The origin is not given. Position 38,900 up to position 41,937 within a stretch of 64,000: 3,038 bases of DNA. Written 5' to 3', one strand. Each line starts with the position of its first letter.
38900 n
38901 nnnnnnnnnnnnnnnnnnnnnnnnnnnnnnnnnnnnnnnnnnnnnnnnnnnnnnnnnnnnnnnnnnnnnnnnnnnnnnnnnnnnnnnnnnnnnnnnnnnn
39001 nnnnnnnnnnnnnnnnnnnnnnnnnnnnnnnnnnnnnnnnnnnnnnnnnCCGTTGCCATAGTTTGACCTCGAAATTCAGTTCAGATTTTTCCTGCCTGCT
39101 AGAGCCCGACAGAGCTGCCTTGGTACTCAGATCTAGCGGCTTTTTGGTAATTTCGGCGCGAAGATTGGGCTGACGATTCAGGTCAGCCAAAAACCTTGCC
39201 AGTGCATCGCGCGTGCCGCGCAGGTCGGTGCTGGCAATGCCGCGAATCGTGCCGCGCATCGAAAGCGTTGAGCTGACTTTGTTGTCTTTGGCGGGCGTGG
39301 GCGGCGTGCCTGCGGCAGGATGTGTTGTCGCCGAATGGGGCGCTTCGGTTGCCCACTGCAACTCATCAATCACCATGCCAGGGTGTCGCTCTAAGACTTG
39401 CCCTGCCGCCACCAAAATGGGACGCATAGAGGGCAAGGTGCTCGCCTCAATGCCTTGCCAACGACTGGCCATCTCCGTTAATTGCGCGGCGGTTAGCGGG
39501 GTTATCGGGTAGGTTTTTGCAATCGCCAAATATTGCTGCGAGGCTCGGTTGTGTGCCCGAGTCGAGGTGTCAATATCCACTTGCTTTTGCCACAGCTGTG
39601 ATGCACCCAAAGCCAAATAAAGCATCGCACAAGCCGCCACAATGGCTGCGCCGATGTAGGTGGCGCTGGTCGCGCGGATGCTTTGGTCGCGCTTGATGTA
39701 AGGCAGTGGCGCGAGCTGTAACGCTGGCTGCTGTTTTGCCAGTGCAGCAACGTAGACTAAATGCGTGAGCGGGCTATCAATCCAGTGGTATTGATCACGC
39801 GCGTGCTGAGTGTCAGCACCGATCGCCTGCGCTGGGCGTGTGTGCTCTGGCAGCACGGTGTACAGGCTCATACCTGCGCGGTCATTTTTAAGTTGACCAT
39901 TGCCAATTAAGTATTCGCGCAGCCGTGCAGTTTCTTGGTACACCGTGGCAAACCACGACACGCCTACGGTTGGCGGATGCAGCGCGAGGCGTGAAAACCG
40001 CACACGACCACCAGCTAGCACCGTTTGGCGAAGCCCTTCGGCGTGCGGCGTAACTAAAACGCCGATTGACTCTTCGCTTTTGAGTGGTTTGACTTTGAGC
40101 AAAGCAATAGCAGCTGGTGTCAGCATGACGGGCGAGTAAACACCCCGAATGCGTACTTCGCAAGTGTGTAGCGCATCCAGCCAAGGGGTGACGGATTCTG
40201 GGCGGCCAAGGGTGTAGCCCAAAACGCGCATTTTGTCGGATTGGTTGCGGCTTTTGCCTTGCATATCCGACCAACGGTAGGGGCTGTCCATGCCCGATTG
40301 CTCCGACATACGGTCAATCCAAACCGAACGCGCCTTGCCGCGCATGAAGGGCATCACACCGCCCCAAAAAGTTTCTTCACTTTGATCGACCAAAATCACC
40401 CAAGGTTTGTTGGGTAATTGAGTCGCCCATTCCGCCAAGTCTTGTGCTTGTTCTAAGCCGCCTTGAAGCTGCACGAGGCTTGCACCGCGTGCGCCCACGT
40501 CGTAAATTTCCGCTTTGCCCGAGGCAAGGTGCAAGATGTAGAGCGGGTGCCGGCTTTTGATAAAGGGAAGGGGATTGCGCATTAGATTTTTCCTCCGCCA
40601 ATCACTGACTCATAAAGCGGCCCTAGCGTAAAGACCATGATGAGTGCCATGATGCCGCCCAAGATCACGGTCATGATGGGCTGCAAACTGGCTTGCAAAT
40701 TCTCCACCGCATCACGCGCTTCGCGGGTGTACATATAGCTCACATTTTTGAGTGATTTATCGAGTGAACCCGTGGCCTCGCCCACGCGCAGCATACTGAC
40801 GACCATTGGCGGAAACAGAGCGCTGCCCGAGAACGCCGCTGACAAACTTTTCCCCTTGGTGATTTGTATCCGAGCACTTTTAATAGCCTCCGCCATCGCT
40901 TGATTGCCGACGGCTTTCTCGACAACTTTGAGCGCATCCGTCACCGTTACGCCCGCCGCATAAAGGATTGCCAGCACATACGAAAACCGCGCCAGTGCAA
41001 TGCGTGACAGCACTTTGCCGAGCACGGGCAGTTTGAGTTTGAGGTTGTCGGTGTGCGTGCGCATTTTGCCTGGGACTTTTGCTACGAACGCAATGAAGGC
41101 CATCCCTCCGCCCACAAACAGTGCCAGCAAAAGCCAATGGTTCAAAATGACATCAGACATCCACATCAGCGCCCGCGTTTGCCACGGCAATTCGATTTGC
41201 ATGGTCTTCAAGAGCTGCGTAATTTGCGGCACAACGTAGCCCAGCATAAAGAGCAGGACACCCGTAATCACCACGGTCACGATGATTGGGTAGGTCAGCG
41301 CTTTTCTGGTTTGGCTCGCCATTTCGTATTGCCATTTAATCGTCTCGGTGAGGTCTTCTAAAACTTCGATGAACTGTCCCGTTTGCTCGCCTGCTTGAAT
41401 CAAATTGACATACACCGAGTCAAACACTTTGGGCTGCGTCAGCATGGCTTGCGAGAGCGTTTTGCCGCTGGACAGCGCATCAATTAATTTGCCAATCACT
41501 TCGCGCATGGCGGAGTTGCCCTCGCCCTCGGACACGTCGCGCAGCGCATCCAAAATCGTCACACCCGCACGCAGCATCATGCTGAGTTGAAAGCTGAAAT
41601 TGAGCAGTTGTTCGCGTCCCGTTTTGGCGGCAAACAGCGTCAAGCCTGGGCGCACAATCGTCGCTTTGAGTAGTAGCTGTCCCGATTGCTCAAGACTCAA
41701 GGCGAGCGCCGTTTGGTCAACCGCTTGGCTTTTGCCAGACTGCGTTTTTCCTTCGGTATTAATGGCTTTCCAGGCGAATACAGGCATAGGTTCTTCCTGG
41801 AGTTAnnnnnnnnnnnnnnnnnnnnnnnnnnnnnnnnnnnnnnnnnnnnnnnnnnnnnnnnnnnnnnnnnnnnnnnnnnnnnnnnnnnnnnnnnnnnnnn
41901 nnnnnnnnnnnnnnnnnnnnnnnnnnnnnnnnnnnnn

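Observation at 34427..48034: Twelve-gene, translationally coupled type IV filament cluster with non-canonical composition and order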

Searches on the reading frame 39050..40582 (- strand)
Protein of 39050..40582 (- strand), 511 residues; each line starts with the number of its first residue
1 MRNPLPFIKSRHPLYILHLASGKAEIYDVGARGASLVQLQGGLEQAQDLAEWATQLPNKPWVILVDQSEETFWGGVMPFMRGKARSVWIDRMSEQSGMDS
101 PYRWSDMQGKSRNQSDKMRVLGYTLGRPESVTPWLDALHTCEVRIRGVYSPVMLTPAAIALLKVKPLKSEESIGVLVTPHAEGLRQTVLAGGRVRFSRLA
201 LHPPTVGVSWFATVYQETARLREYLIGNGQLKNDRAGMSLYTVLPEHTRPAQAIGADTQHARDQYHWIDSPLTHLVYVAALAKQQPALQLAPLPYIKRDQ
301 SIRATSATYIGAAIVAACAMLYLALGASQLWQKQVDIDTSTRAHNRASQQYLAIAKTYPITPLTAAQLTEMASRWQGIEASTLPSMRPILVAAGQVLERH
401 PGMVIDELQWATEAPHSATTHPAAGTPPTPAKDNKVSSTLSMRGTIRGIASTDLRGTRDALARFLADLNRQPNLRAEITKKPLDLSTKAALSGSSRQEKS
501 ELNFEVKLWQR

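Call 4: search_protein_families(library=pfam, max_evalue=0.1, proteins=[window:39050-40582:-])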
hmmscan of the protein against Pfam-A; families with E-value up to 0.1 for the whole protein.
window:39050-40582:- (511 aa): 1 family
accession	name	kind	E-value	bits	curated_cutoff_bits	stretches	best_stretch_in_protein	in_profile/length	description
PF08142.18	AARP2CN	-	0.041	14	23.8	0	398-449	9-46/73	AARP2CN (NUC121) domain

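Call 5: search_protein_families(library=ncbifam, max_evalue=0.1, proteins=[window:39050-40582:-])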
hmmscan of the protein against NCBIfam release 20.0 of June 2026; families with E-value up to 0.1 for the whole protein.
window:39050-40582:- (511 aa): 0 families

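Call 7: find_encoding_contigs(protein=window:39050-40582:-, flank=10000, max_places=6)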
Protein window:39050-40582:- (511 aa): 2 contigs read that carry it; 1 place shown.
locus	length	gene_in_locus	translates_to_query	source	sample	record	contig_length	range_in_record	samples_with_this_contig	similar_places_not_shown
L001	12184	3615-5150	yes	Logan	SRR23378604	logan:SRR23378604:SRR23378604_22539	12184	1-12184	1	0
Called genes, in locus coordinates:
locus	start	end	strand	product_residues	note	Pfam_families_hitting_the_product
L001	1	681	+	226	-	?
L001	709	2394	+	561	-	PF05157:MshEN, PF00437:T2SSE, PF25199:nSTAND_NTPase5 (weak)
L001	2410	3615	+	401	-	PF28597:T2SSF_N (weak), PF00482:T2SSF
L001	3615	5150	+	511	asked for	-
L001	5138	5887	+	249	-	-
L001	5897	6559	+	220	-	-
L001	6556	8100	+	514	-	-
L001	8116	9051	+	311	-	PF07963:N_methyl (weak)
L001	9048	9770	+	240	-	PF07963:N_methyl (weak)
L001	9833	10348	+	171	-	PF01712:dNK (faint), PF13238:AAA_18, PF13671:AAA_33 (faint), PF01202:SKI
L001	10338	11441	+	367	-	PF01761:DHQ_synthase, PF24621:DHQS_C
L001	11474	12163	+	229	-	PF01797:Y1_Tnp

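Call 9: find_homologous_proteins(query=window:39050-40582:-, max_evalue=0.001)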
Query window:39050-40582:- (511 aa): 47 proteins with E <= 0.001 among 8000 candidates.
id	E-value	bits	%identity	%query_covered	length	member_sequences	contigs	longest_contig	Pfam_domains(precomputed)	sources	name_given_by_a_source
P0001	0.0e+0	1146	100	100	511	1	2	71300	-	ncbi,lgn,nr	ncbi:MAG: hypothetical protein QM533_10820 [Cytophagales bacterium]|nr:hypothetical protein [Cytopha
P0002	1.6e-220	751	66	100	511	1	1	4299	-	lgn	-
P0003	1.5e-217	741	66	100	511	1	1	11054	-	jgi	jgi:hypothetical protein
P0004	3.4e-209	714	64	100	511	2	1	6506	-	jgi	jgi:hypothetical protein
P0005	5.3e-207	707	62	100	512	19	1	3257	-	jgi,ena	jgi:hypothetical protein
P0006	7.1e-207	706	63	97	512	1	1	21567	-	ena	-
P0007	1.1e-206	705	62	100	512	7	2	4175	-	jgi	jgi:hypothetical protein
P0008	1.3e-206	705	63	97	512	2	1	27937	-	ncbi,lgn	-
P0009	6.7e-206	703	62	100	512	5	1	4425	-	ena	-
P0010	1.0e-205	702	63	100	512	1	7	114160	-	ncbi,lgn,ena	-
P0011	6.3e-205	700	63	100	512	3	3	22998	-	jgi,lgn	-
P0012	1.9e-204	698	62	100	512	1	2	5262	-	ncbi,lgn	-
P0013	3.6e-204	697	62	100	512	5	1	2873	-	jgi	jgi:hypothetical protein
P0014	8.2e-204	696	63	100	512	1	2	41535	-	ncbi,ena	-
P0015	2.0e-202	691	62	99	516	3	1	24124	-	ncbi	-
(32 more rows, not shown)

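Call 11: find_related_loci(query=A1, collection=genome_contigs, flank=10000)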
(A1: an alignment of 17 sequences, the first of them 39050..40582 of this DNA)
Query A1 (511 aa) in genome_contigs; peptide patterns used: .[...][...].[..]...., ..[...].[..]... (x = any residue, [..] = any of these).
65 stretches matched a pattern; 11 encode a relative of the query (tblastn E <= 1e-3); 8 distinct loci.
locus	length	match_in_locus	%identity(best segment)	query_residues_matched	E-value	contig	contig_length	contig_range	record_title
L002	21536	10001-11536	63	1-511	0e+0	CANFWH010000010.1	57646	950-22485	MAG: Comamonadaceae bacterium isolate Jr-19feb18-27 genome assembly, contig: Jr-19feb18-C171, whole genome shotgun seque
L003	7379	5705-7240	63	1-511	0e+0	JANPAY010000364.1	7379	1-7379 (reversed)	MAG: Comamonadaceae bacterium isolate VAR_79_metabat_121_sub VAR_79_k141_2988038, whole genome shotgun sequence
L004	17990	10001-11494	63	15-511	0e+0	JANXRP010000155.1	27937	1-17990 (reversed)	MAG: Comamonadaceae bacterium isolate 336R_metabat_247 336R_k141_2138270, whole genome shotgun sequence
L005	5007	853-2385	56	1-511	0e+0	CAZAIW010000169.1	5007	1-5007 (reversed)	MAG TPA_asm: uncultured Burkholderiaceae bacterium isolate SRP296810_co1_271 genome assembly, contig: NODE_24531_length_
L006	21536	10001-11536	62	1-511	0e+0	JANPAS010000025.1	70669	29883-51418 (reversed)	MAG: Comamonadaceae bacterium isolate VAR_79_metabat_174 VAR_79_k141_2476692, whole genome shotgun sequence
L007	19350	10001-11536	62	1-511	0e+0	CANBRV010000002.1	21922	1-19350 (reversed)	MAG: Comamonadaceae bacterium isolate JR-MC-F-240519-79 genome assembly, contig: JR-MC-F-240519-C2177, whole genome shot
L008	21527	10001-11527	44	1-511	7e-139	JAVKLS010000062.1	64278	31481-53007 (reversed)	MAG: Burkholderiaceae bacterium isolate AaM_T059_1 k141_45127, whole genome shotgun sequence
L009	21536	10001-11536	59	1-511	0e+0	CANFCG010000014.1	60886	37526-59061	MAG: Comamonadaceae bacterium isolate Jr-11dec17-66 genome assembly, contig: Jr-11dec17-C120, whole genome shotgun seque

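Call 16: search_solved_structures(query=A1, max_evalue=10)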
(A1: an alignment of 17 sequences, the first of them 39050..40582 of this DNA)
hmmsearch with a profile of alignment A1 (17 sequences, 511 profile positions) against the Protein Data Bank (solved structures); distinct sequences matched with E-value up to 10: 1.
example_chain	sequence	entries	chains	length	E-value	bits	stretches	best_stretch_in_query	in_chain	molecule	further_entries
1nnx_A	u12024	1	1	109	1.1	11.4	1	427-478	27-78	Protein ygiW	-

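Call 28: predict_structure(alignment_id=A1)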
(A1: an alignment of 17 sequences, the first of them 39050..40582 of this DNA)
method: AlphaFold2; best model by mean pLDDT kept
length: 511 residues; sequences in the alignment: 17
mean_pLDDT: 75.2   pTM: 0.57
mean pLDDT of the five models: 75.2, 75.0, 74.5, 70.4, 69.3
residues with pLDDT >= 90: 128; 70-90: 227; 50-70: 80; < 50: 76
segments of 3 or more residues with pLDDT < 50: 70-80, 94-98, 107-122, 413-436, 484-500
pLDDT, mean of each block of 10 residues (from residue 1): 84 92 88 88 81 83 80 40 58 50 54 39 63 88 88 90 87 90 87 80 85 92 81 87 89 78 92 92 88 83 87 94 94 92 88 68 68 66 62 78 72 42 39 51 68 65 85 77 50 39 74 66
secondary structure, 60 per line:
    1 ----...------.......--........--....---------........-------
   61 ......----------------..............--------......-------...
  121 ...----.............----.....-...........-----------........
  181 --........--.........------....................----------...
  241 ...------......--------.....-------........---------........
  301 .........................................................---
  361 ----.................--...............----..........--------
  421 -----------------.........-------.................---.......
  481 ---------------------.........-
elements in order: E14-20 E23-30 E33-36 H46-53 E61-66 H83-96 E105-110 E118-123 H128-140 E145-149 H151-161 E173-180 E183-190 E193-201 H208-227 E238-243 H250-255 E264-268 H276-283 H293-357 H365-381 H384-398 E403-412 E438-446 H454-470 E474-480 E502-510

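Call 32: fold_search(model_id=the predicted structure, library=pdb)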
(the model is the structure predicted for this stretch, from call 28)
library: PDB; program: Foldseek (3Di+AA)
matches with E <= 10: 1158; with E <= 0.001: 47
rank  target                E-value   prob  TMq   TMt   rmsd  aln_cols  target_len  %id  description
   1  5eou_B                2.2e-08  1.00  0.34  0.46   9.1       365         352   14  Pseudomonas aeruginosa PilM:PilN1-12 bound to ATP (released 2016-04-27)
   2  5eox_B                5.0e-08  1.00  0.31  0.41   8.1       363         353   13  Pseudomonas aeruginosa PilM bound to ADP (released 2016-04-27)
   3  1yf5                  7.5e-08  1.00  0.30  0.55   6.7       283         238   13  Cyto-Epsl: The Cytoplasmic Domain Of Epsl, An Inner Membrane Component Of The Type II Secretion System Of Vibrio Cholera (released 2005-05-03)
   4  5eoy_A                1.2e-07  1.00  0.30  0.40   9.6       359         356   13  Pseudomonas aeruginosa SeMet-PilM bound to ADP (released 2016-04-27)
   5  5eoy_B                1.9e-07  1.00  0.31  0.41  10.0       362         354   14  Pseudomonas aeruginosa SeMet-PilM bound to ADP (released 2016-04-27)
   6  5eq6_A                2.8e-07  1.00  0.30  0.40   9.7       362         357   14  Pseudomonas aeruginosa PilM bound to AMP-PNP (released 2016-04-27)
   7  5eou_A                3.4e-07  1.00  0.33  0.46   7.1       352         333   12  Pseudomonas aeruginosa PilM:PilN1-12 bound to ATP (released 2016-04-27)
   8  3jc8_Ma               4.0e-07  1.00  0.35  0.47   7.2       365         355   12  Architectural model of the type IVa pilus machine in a piliated state (released 2016-03-16)
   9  5eox_A                5.7e-07  1.00  0.30  0.40   8.1       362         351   13  Pseudomonas aeruginosa PilM bound to ADP (released 2016-04-27)
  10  3hrg                  6.8e-07  1.00  0.29  0.49   8.1       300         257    9  Crystal structure of Bacteroides thetaiotaomicron BT_3980, protein with actin-like ATPase fold and unknown function (NP_ (released 2009-06-23)
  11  5eq6_B                1.1e-06  1.00  0.31  0.40  10.1       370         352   14  Pseudomonas aeruginosa PilM bound to AMP-PNP (released 2016-04-27)
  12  2ych_A                1.9e-06  1.00  0.35  0.49   7.0       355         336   11  PilM-PilN type IV pilus biogenesis complex (released 2011-05-11)
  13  4a2a_A                1.2e-05  1.00  0.24  0.31  12.0       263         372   12  Thermotoga maritima FtsA:FtsZ(336-351) (released 2012-04-25)
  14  4a2b                  1.3e-05  1.00  0.32  0.40   9.1       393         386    8  Thermotoga maritima FtsA with ATP gamma S (released 2012-04-25)
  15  3wt0_D                1.4e-05  1.00  0.29  0.37  10.4       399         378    7  Crystal Structure Analysis of Cell Division Protein (released 2015-04-29)
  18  5tkw                  2.3e-05  1.00  0.24  0.43   9.5       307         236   10  1.35 Angstrom Resolution Crystal Structure of a Pullulanase-specific Type II Secretion System Integral Cytoplasmic Membr (released 2016-10-19)
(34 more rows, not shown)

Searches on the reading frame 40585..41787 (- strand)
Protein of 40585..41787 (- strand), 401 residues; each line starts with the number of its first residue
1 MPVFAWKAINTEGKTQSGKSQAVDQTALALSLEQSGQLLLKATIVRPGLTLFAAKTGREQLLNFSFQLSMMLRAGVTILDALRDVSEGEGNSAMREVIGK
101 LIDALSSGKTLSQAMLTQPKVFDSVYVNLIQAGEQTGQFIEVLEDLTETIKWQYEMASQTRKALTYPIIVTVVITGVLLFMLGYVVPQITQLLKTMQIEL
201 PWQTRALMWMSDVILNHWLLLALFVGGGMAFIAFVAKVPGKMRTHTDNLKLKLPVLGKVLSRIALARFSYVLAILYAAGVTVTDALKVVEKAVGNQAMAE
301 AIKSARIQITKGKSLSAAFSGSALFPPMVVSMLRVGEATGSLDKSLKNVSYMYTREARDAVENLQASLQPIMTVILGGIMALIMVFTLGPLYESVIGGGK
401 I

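Call 4: search_protein_families(library=pfam, max_evalue=0.1, proteins=[window:40585-41787:-])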
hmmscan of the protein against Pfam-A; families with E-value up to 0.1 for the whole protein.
window:40585-41787:- (401 aa): 1 family
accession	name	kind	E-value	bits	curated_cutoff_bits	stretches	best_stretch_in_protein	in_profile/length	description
PF00482.28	T2SSF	-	1.2e-57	193.7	25.2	2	64-187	1-125/125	Type II secretion system (T2SS), protein F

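Call 5: search_protein_families(library=ncbifam, max_evalue=0.1, proteins=[window:40585-41787:-])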
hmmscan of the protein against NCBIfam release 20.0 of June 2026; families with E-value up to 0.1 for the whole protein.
window:40585-41787:- (401 aa): 7 families
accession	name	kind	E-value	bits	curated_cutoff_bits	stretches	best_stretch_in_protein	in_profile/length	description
TIGR02120.1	GspF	equivalog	2.1e-84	284.1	424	1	4-392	1-395/401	type II secretion system inner membrane protein GspF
NF052607.1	T4PiliAsmPilCThrm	equivalog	1.3e-77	261.6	700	1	2-393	2-399/406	type IV pilus assembly protein PilC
NF007861.0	PRK10573.1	equivalog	1.6e-68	231.6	401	1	3-386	6-386/401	protein transport protein HofC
NF052606.1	T4PiliAsmPilCMyx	equivalog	1.8e-68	231.3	700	1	2-390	20-410/419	type IV pilus assembly protein PilC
NF047826.1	T3SSXpsF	equivalog_domain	1.8e-62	211.5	650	1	1-393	1-399/405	type II secretion system protein XpsF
NF041012.2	T4P_ComGB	equivalog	1.1e-41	143.3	240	2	63-394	5-330/332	competence type IV pilus assembly protein ComGB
NF052236.1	SCO4983_fam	equivalog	0.066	13.5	55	0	58-115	26-81/133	SCO4983 family protein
